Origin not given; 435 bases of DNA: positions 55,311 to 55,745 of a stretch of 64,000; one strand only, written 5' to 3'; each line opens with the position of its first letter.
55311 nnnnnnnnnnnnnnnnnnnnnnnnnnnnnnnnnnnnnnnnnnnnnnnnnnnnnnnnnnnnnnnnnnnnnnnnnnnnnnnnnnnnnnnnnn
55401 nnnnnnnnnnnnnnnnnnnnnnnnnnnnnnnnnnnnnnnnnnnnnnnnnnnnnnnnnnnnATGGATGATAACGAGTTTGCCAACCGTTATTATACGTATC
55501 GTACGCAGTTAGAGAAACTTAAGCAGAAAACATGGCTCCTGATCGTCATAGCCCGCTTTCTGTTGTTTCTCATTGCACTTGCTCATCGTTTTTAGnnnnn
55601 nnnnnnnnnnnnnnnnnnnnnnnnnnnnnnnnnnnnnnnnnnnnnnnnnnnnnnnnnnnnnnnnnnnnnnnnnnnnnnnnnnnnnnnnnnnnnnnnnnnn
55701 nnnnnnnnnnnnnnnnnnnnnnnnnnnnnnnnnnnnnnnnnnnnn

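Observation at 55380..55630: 44-codon membrane-peptide ORF whose strong Shine-Dalgarno is locked in a perfect 8-bp hairpin (type I toxin-like)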

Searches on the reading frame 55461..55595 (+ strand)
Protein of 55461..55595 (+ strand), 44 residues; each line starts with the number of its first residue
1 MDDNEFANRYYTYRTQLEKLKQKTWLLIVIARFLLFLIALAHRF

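Call 11: find_encoding_contigs(protein=window:55461-55595:+, flank=3000)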
Protein window:55461-55595:+ (44 aa): no gene with exactly this product is on record in the collection.

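Call 15: find_homologous_proteins(query=window:55461-55592:+, max_evalue=10)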
Query seq(44 aa): no candidate shares three 5-residue words with the query. No homologue found.

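Call 23: search_protein_representatives(protein=window:55461-55592:+)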
Query: 44 residues. Proteins with E-value up to 0.001 (for the whole library): 15; up to 1e-10: 0; up to 1e-30: 0. The best 15 are listed.
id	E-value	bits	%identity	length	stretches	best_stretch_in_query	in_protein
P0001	1.5e-08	49.2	68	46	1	7-43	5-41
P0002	1.8e-07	45.9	61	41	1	7-42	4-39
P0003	3.0e-07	45.2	60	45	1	2-43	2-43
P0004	9.0e-07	43.8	69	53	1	7-38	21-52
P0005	6.4e-06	41.2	67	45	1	8-40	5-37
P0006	1.9e-05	39.7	60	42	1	10-44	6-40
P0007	3.8e-05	38.8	57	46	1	8-42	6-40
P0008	5.7e-05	38.2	58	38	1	8-40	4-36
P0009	9.4e-05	37.6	60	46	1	6-40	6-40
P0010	1.3e-04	37.2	59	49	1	6-42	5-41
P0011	2.0e-04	36.6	50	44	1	1-44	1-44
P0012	2.6e-04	36.2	53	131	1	9-42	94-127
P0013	4.0e-04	35.6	65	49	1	10-40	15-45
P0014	4.1e-04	35.6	58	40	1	4-39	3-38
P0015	9.8e-04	34.5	58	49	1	7-40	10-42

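Call 26: search_protein_families(library=pfam, alignment_id=A1, max_evalue=1)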
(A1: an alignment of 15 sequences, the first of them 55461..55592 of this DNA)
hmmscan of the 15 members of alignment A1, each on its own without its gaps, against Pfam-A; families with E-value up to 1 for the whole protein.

A. member 1, window:55461-55592:+ (44 aa): 0 families

B. families by the number of members that match (of 15 scanned): 10 families
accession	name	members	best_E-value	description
PF09889.16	DUF2116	1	0.0057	Probable treble clef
PF00690.31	Cation_ATPase_N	1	0.03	Cation transporter/ATPase, N-terminus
PF24129.1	DUF7396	1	0.03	Family of unknown function (DUF7396)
PF11089.13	SyrA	1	0.032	Exopolysaccharide production repressor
PF12555.13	SteA-like_C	1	0.05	SteA-like C-terminal domain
PF11298.13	DUF3099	1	0.083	Protein of unknown function (DUF3099)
PF05364.19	SecIII_SopE_N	1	0.094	Salmonella type III secretion SopE effector N-terminus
PF19579.4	FtsL_2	1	0.12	Bacteriodetes cell division protein (FtsL-like)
PF22868.1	YmiA-like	1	0.14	Protein YmiA-like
PF04379.20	DUF525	1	0.22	ApaG domain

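Call 27: search_protein_families(library=ncbifam, alignment_id=A1, max_evalue=1)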
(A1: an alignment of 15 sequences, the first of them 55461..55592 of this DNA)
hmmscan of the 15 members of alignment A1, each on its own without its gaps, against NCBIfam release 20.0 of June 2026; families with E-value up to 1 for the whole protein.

A. member 1, window:55461-55592:+ (44 aa): 0 families

B. families by the number of members that match (of 15 scanned): 2 families
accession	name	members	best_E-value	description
NF033108.1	sensor_BlaR1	1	0.051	beta-lactam sensor/signal transducer BlaR1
NF000536.0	YmiA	1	0.1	YmiA family putative membrane protein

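Call 28: find_encoding_contigs(protein=P0001, flank=4000, max_places=5)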
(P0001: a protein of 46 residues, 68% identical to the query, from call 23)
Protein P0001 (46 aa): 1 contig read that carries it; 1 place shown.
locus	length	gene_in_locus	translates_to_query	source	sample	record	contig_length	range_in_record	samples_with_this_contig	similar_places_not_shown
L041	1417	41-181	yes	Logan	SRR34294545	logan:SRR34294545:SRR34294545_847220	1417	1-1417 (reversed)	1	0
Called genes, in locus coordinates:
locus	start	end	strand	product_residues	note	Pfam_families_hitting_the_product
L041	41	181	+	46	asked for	-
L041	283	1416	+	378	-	?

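Call 29: find_encoding_contigs(protein=P0003, flank=4000, max_places=5)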
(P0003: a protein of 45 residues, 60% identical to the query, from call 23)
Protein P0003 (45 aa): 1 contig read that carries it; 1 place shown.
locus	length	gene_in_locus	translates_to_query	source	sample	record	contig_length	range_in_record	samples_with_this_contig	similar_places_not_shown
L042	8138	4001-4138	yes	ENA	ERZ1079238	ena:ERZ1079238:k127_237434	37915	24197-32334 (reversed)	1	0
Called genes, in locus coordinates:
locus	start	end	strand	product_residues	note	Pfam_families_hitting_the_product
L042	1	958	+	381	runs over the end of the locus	-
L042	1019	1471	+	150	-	PF01245:Ribosomal_L19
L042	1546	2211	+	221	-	PF01351:RNase_HII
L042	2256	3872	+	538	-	PF08448:PAS_4 (weak), PF13426:PAS_9 (faint), PF00512:HisKA, PF02518:HATPase_c, PF00072:Response_reg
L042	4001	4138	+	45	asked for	-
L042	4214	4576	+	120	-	PF02021:UPF0102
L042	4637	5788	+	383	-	-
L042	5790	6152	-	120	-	PF01740:STAS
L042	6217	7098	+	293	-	PF00590:TP_methylase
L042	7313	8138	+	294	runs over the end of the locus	PF17848:Zn_ribbon_ACC (weak), PF01039:Carboxyl_trans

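Call 32: find_encoding_contigs(protein=P0002, flank=4000, max_places=5)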
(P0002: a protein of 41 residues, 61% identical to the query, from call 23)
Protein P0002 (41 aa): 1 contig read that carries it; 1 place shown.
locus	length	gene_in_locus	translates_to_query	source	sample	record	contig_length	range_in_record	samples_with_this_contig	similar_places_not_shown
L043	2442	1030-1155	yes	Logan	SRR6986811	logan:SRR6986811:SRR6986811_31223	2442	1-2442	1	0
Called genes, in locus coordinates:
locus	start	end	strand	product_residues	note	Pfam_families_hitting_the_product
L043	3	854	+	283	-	?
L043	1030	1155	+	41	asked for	-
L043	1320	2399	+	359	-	PF25046:DUF7790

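Call 33: find_encoding_contigs(protein=P0011, flank=4000, max_places=5)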
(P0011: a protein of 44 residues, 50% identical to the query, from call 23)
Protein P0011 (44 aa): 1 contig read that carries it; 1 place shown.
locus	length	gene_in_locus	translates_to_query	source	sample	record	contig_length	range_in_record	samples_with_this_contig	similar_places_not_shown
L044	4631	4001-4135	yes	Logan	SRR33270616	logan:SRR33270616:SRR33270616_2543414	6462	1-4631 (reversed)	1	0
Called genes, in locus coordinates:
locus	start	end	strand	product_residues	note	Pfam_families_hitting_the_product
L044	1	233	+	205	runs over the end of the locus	-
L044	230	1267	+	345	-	PF04326:SLFN_AlbA_2, PF18740:EC042_2821 (weak)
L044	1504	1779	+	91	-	PF12728:HTH_17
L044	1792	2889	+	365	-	PF22022:Phage_int_M (faint), PF00589:Phage_integrase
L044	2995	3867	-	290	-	PF01522:Polysacc_deac_1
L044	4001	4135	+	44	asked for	-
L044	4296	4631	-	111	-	?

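Call 43: find_homologous_proteins(query=A1, max_evalue=0.01)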
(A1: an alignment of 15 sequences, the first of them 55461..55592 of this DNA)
Query A1 (15 sequences) (44 aa, profile of the alignment): 143 proteins with E <= 0.01 among 8000 candidates; the best 120 are listed.
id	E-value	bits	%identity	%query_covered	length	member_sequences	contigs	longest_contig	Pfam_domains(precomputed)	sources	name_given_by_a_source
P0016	7.0e-19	85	64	100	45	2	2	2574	-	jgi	-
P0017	9.4e-19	85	63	61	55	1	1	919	-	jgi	jgi:hypothetical protein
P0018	5.5e-18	82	68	70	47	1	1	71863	-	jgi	jgi:hypothetical protein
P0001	6.7e-18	82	68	84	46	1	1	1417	-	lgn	-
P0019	1.1e-17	81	66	86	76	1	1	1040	-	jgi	jgi:hypothetical protein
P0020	1.5e-17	81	59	93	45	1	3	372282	-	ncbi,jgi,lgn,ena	jgi:hypothetical protein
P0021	2.0e-17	80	70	61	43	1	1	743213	-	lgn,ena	-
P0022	2.3e-17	80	69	73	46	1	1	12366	-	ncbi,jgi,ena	jgi:hypothetical protein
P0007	2.5e-17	80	57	80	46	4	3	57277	-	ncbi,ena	-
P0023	2.5e-17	80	61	86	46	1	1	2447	-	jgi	-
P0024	6.7e-17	79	48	100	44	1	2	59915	-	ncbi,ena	-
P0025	6.7e-17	79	57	52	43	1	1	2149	-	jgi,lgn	jgi:hypothetical protein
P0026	7.3e-17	78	56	93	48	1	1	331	-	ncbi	-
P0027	7.8e-17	78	64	75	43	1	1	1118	-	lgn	-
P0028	7.9e-17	78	60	93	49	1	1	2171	-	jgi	-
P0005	9.3e-17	78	75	64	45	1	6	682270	-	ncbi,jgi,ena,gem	-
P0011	3.7e-16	76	50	100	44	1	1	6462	-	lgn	-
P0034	5.4e-16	76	63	80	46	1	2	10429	-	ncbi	-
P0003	6.2e-16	76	63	73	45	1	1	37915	-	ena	-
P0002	6.5e-16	75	57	68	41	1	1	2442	-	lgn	-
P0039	7.7e-16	75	69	82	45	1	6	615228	-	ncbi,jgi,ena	-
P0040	8.6e-16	75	61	86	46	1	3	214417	-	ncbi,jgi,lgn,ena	jgi:hypothetical protein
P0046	1.9e-15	74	55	95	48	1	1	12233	-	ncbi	-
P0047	1.9e-15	74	66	80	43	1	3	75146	-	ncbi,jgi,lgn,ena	jgi:hypothetical protein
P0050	3.7e-15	73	63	61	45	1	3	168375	-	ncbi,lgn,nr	ncbi:MAG: hypothetical protein P4M08_01765 [Oligoflexia bacterium]|nr:hypothetical protein [Oligofle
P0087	1.1e-13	68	53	68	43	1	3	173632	-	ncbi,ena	-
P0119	5.0e-10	57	47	73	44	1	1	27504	-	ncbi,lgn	ncbi:hypothetical protein WDW37_21060 [Bdellovibrionota bacterium FG-1]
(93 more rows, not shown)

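Call 45: find_encoding_contigs(protein=P0020, flank=10000, max_places=3)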
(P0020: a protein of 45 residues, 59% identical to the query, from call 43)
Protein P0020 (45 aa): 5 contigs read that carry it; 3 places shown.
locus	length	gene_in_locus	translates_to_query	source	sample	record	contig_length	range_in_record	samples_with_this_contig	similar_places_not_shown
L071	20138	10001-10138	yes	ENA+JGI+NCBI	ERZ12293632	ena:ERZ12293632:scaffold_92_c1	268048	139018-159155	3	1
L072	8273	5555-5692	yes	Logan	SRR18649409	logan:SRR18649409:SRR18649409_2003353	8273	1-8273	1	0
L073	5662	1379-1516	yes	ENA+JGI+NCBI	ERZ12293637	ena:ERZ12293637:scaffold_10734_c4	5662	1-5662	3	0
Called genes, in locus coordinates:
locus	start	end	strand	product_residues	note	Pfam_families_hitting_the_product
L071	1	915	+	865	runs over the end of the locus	PF00912:Transgly, PF17092:PCB_OB (faint), PF00905:Transpeptidase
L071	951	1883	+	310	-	PF13103:TonB_2, PF03544:TonB_C (weak)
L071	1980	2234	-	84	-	-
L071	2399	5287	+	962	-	PF02347:GDC-P, PF21478:GcvP2_C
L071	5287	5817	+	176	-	PF00583:Acetyltransf_1, PF13673:Acetyltransf_10, PF13508:Acetyltransf_7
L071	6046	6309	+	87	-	PF14384:BrnA_antitoxin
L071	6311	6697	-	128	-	PF01597:GCV_H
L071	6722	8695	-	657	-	-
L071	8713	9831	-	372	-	PF01571:GCV_T, PF08669:GCV_T_C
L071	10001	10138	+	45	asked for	-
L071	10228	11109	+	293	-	-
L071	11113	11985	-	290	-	PF00763:THF_DHG_CYH, PF02882:THF_DHG_CYH_C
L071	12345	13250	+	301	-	PF00460:Flg_bb_rod, PF22692:LlgE_F_G_D1, PF06429:Flg_bbr_C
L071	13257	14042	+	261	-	PF00460:Flg_bb_rod (weak), PF22692:LlgE_F_G_D1, PF06429:Flg_bbr_C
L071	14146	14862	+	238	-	PF13144:ChapFlgA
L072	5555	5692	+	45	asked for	-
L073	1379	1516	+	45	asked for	-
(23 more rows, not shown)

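Call 46: find_encoding_contigs(protein=P0119, flank=3000, max_places=3)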
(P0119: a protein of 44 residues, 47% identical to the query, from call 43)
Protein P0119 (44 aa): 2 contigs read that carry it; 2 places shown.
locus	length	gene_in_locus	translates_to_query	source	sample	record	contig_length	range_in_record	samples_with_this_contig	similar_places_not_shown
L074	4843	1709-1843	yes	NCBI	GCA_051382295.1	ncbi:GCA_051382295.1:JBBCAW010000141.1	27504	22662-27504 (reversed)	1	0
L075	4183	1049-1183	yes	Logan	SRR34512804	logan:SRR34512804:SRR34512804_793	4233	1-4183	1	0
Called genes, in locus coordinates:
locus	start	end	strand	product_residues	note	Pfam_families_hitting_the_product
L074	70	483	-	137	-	-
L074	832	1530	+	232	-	-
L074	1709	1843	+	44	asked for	-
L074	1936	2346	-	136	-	PF03779:SPW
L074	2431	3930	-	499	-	PF00723:Glyco_hydro_15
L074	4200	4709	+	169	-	-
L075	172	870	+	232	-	-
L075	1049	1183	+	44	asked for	-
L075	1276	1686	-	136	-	PF03779:SPW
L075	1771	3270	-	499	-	PF00723:Glyco_hydro_15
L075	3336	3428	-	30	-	-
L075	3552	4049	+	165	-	-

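Call 47: find_encoding_contigs(protein=P0024, flank=3000, max_places=3)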
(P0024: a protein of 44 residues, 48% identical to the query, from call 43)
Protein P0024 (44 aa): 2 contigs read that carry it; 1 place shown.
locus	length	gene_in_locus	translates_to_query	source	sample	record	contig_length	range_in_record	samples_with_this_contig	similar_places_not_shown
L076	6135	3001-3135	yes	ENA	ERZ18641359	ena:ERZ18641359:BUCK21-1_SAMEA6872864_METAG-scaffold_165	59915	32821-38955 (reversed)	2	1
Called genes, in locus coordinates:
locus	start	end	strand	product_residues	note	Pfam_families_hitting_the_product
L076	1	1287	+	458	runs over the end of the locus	PF06751:EutB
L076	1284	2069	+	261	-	PF05985:EutC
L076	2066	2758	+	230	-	PF00936:BMC (weak)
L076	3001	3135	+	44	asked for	-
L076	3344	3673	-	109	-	-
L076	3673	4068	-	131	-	-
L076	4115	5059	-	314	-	PF02195:ParB_N, PF17762:HTH_ParB (weak)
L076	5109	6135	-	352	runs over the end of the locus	PF01656:CbiA, PF06564:CBP_BcsQ, PF09140:MipZ (faint), PF13614:AAA_31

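Call 48: find_encoding_contigs(protein=P0050, flank=3000, max_places=3)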
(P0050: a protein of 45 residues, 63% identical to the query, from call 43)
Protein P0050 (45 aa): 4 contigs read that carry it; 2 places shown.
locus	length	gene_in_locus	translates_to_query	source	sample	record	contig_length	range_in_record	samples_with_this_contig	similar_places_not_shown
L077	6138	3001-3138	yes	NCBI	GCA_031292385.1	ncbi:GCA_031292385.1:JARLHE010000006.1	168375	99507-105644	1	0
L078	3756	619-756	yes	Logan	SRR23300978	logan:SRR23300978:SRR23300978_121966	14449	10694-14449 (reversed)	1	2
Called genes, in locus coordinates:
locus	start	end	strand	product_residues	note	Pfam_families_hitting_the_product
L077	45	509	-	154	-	-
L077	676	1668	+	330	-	PF02729:OTCace_N, PF00185:OTCace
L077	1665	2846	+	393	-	PF00155:Aminotran_1_2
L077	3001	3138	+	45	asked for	-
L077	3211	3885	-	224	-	PF03548:LolA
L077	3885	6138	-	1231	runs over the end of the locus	PF02463:SMC_N, PF13304:AAA_21 (faint), PF13476:AAA_23, PF06470:SMC_hinge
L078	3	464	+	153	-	?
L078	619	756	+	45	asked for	-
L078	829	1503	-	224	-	PF03548:LolA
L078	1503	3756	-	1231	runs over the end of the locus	PF02463:SMC_N, PF13304:AAA_21 (faint), PF13476:AAA_23, PF06470:SMC_hinge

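Call 49: find_encoding_contigs(protein=P0087, flank=3000, max_places=3)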
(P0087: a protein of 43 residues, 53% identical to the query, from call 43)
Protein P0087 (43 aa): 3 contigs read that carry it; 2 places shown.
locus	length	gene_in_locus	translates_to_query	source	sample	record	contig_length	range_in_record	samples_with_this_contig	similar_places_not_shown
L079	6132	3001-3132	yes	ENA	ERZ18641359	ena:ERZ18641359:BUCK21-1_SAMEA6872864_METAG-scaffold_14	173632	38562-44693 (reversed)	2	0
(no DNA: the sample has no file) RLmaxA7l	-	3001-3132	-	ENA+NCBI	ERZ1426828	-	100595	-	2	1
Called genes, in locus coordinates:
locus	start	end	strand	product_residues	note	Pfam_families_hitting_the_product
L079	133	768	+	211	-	-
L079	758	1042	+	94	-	PF01619:Pro_dh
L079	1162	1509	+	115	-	PF00076:RRM_1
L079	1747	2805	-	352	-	-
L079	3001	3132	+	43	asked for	-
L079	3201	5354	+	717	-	-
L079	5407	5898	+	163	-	PF08534:Redoxin, PF00578:AhpC-TSA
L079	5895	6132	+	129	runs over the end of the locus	PF01878:EVE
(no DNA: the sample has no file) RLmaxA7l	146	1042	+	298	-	PF01619:Pro_dh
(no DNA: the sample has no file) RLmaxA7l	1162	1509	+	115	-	PF00076:RRM_1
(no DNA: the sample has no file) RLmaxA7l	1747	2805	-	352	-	-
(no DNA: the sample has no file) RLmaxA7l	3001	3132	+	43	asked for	-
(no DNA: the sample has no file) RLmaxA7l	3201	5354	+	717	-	-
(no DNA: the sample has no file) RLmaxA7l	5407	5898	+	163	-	PF08534:Redoxin, PF00578:AhpC-TSA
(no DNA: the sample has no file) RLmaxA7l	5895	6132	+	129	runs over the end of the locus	PF01878:EVE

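Call 54: list_cluster_members(proteins=[P0020, P0022, P0005, P0039, P0040, P0047, P0007, P0024, P0034, P0046])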
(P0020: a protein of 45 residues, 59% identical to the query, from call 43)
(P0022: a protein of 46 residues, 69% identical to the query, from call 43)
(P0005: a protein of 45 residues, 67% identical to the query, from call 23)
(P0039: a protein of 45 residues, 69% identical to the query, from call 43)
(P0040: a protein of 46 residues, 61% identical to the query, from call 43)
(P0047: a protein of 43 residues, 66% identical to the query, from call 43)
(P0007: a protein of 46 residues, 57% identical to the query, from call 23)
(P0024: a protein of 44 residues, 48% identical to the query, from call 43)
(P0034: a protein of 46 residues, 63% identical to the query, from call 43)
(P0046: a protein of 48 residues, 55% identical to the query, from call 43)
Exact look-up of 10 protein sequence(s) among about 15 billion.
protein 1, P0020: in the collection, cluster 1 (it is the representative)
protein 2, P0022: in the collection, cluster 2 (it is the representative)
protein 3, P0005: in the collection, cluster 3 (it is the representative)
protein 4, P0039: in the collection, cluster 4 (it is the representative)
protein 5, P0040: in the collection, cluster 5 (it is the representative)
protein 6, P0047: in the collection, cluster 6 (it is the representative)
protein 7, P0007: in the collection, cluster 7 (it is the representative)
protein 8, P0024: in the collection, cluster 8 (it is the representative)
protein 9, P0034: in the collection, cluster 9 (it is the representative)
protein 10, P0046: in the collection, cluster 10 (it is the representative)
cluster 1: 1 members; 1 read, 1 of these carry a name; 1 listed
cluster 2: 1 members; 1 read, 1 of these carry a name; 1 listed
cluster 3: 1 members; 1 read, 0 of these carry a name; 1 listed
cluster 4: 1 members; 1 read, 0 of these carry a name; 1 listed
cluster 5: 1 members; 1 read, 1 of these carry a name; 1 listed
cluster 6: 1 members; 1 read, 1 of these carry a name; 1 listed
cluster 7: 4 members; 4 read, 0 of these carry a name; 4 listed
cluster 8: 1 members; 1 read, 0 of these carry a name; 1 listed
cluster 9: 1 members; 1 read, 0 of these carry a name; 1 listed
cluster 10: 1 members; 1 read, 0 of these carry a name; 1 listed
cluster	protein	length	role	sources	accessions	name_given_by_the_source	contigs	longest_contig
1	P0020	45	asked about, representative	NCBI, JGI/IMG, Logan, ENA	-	hypothetical protein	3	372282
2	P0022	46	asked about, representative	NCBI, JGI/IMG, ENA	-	hypothetical protein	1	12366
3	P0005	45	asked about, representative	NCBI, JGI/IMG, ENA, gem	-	-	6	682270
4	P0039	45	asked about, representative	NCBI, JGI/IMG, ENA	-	-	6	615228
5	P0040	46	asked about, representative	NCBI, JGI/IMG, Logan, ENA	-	hypothetical protein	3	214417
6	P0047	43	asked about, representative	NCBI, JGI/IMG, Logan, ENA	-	hypothetical protein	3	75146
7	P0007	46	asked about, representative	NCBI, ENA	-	-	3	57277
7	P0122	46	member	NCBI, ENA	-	-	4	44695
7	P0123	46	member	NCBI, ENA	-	-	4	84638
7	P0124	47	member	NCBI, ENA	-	-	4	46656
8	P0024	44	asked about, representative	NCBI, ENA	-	-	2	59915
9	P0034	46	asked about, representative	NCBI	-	-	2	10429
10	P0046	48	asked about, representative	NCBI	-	-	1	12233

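Call 72: search_protein_families(library=padloc, alignment_id=A1, max_evalue=1)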
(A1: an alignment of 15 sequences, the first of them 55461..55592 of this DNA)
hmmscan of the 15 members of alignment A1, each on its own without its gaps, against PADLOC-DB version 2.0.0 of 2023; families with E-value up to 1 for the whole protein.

A. member 1, window:55461-55592:+ (44 aa): 0 families

B. families by the number of members that match (of 15 scanned): 0 families

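Call 73: search_protein_families(library=phrogs, alignment_id=A1, max_evalue=1)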
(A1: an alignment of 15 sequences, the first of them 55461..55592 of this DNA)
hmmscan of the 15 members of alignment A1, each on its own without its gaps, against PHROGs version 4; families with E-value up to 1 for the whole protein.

A. member 1, window:55461-55592:+ (44 aa): 0 families

B. families by the number of members that match (of 15 scanned): 9 families
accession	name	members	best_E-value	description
phrog_9575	-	1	0.046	-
phrog_3595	-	1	0.058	-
phrog_35379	-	1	0.061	-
phrog_1592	-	1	0.082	-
phrog_35134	-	1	0.12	-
phrog_26424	-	1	0.14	-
phrog_33823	-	1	0.16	-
phrog_16142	-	1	0.2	-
phrog_7301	-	1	0.31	-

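Call 74: search_solved_structures(query=A1, max_evalue=10)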
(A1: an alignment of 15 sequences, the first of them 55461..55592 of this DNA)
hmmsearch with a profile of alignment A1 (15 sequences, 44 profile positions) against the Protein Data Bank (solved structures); distinct sequences matched with E-value up to 10: 4.
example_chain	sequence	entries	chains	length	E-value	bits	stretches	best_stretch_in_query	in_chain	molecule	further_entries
5tvb_A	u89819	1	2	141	0.65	12.9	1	4-20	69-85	Nucleoprotein TPR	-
5to5_A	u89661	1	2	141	0.65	12.9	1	4-20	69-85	Nucleoprotein TPR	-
5to7_A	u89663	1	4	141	0.66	12.9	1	4-20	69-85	Nucleoprotein TPR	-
5to6_A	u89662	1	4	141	0.66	12.9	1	4-20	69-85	Nucleoprotein TPR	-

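Call 88: predict_structure(alignment_id=A3)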
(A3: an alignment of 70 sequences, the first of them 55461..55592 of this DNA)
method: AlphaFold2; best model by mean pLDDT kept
length: 44 residues; sequences in the alignment: 70
mean_pLDDT: 86.1   pTM: 0.42
mean pLDDT of the five models: 86.1, 84.6, 84.5, 82.5, 79.0
residues with pLDDT >= 90: 26; 70-90: 13; 50-70: 5; < 50: 0
segments of 3 or more residues with pLDDT < 50: none
pLDDT, mean of each block of 10 residues (from residue 1): 69 88 94 94 85
secondary structure, 60 per line:
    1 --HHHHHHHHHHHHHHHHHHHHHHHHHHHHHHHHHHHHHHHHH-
elements in order: H3-43
